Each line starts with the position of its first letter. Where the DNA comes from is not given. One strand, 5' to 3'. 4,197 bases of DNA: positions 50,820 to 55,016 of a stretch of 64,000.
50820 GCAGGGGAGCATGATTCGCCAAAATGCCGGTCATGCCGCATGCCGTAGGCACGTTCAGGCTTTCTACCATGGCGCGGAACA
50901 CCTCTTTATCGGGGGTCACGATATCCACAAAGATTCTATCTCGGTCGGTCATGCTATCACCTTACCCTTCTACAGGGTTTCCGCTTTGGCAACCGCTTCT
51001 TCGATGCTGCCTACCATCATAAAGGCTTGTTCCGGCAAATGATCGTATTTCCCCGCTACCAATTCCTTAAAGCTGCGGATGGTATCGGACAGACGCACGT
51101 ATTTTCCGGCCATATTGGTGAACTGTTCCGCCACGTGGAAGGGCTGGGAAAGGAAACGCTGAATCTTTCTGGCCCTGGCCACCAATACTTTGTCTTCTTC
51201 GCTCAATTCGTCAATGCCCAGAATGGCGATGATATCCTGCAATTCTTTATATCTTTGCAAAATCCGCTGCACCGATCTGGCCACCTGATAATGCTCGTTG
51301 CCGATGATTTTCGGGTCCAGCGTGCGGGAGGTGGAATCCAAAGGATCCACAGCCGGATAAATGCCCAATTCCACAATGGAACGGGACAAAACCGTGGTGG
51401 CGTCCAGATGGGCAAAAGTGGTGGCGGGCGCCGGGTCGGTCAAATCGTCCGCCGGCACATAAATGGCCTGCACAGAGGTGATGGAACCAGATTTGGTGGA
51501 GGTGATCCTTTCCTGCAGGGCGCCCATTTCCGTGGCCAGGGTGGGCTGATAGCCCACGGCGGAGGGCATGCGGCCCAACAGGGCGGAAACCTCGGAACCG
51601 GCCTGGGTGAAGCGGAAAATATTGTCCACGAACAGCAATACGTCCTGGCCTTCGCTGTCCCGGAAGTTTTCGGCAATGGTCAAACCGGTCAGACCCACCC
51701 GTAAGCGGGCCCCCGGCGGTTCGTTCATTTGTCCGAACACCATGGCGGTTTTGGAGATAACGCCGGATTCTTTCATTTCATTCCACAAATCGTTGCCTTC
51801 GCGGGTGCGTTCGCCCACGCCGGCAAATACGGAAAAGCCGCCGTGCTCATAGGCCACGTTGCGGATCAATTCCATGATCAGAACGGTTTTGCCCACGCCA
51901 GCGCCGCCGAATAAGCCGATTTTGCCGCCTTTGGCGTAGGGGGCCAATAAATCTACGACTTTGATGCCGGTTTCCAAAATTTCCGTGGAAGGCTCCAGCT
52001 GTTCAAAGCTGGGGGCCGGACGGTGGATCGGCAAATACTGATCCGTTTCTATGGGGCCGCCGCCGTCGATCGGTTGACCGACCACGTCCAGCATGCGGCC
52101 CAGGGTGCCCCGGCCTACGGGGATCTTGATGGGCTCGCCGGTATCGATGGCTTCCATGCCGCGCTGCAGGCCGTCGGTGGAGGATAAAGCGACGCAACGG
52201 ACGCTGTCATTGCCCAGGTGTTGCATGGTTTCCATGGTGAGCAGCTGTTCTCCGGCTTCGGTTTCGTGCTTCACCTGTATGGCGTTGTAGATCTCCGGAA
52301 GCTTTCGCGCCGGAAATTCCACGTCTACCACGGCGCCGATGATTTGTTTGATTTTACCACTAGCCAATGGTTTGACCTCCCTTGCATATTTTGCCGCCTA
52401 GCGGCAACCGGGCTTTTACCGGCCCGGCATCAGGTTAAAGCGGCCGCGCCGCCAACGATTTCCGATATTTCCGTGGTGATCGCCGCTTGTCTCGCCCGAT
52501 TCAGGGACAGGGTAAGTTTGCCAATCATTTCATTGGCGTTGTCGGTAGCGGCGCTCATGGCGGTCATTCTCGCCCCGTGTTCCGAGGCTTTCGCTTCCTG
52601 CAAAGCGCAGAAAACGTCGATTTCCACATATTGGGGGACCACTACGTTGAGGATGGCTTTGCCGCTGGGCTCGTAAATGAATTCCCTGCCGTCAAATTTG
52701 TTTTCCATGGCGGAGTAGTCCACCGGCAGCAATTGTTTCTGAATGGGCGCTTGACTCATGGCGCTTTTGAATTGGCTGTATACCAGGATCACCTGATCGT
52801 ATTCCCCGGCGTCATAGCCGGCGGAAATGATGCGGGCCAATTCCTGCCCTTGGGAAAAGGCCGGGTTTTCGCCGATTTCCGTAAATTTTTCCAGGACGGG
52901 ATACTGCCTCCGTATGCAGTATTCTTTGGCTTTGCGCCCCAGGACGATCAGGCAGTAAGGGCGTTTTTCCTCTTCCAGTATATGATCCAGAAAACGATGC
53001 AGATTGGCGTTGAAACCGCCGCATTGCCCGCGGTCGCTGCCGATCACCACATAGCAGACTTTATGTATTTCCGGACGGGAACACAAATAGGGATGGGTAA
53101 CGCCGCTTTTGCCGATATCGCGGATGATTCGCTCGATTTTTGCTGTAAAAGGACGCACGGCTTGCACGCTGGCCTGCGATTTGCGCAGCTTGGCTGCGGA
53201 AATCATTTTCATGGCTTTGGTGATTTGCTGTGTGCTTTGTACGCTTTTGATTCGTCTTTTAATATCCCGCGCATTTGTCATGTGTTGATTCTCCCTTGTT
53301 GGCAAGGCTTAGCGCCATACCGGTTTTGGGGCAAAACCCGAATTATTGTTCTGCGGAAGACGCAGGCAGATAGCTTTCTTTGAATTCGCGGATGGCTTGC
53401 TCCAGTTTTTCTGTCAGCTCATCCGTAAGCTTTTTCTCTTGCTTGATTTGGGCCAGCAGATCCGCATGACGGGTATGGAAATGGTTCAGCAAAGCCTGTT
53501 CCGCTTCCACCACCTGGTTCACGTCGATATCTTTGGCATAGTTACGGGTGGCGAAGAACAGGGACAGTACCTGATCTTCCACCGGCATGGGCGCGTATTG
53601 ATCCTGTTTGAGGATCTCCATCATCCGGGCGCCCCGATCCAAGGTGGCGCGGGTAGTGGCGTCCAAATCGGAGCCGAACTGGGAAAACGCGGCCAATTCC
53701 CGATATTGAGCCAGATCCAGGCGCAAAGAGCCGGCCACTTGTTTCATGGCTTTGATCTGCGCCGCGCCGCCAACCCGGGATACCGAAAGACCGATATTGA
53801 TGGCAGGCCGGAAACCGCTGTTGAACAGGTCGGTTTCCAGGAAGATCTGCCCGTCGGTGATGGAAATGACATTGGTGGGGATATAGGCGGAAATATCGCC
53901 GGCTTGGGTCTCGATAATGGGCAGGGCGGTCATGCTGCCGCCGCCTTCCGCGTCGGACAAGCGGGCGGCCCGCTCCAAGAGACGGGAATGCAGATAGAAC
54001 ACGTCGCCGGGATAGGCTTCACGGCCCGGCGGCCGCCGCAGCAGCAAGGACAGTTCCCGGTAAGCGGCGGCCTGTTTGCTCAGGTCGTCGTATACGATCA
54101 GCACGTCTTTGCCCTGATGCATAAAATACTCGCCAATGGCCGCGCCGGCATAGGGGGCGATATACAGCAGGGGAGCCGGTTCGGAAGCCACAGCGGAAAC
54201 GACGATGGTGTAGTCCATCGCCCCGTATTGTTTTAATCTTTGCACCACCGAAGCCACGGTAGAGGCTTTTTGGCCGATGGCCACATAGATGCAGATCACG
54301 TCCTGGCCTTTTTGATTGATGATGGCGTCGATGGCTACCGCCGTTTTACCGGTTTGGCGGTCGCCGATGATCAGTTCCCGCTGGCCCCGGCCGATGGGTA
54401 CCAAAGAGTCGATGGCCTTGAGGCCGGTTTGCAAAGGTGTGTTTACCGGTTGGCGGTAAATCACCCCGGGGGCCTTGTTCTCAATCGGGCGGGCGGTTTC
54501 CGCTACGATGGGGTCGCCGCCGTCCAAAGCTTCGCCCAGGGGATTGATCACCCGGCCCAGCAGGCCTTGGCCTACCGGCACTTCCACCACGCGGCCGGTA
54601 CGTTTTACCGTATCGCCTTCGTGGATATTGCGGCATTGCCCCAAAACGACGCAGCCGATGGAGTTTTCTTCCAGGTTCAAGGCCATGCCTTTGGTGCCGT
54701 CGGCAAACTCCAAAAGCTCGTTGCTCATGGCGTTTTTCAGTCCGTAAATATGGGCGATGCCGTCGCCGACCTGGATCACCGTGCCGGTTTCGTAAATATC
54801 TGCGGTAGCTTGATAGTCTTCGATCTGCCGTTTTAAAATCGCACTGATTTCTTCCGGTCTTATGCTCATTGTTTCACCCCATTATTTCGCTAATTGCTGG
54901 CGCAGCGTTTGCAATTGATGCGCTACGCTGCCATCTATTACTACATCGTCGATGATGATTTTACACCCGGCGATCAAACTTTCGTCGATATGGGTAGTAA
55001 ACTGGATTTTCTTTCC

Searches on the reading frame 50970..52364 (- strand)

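Call 36: search_protein_families(library=pfam, proteins=[window:50970-52364:-], max_evalue=0.00001)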
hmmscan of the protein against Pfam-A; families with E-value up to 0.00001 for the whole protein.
window:50970-52364:- (464 aa): 3 families
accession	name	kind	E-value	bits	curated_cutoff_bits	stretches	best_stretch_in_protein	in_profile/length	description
PF00006.31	ATP-synt_ab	-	5.9e-73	245.5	29.5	1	133-346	1-213/213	ATP synthase alpha/beta family, nucleotide-binding domain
PF02874.29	ATP-synt_ab_N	-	3.6e-18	66.3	20.9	1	5-76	1-69/69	ATP synthase alpha/beta family, beta-barrel domain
PF22919.1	ATP-synt_VA_C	-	9.8e-18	64.5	24.7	1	351-437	5-94/101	C-terminal domain of V and A type ATP synthase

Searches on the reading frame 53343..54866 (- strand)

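Call 36: search_protein_families(library=pfam, proteins=[window:53343-54866:-], max_evalue=0.00001)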
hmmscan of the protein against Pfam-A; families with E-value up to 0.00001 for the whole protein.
window:53343-54866:- (507 aa): 3 families
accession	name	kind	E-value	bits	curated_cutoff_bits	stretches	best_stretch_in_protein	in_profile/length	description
PF00006.31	ATP-synt_ab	-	1.2e-83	280.4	29.5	1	148-363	1-213/213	ATP synthase alpha/beta family, nucleotide-binding domain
PF00306.32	ATP-synt_ab_C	-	1.2e-50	171.5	27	1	370-495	1-126/126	ATP synthase alpha/beta chain, C terminal domain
PF02874.29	ATP-synt_ab_N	-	1.1e-19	71.1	20.9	1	26-91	4-69/69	ATP synthase alpha/beta family, beta-barrel domain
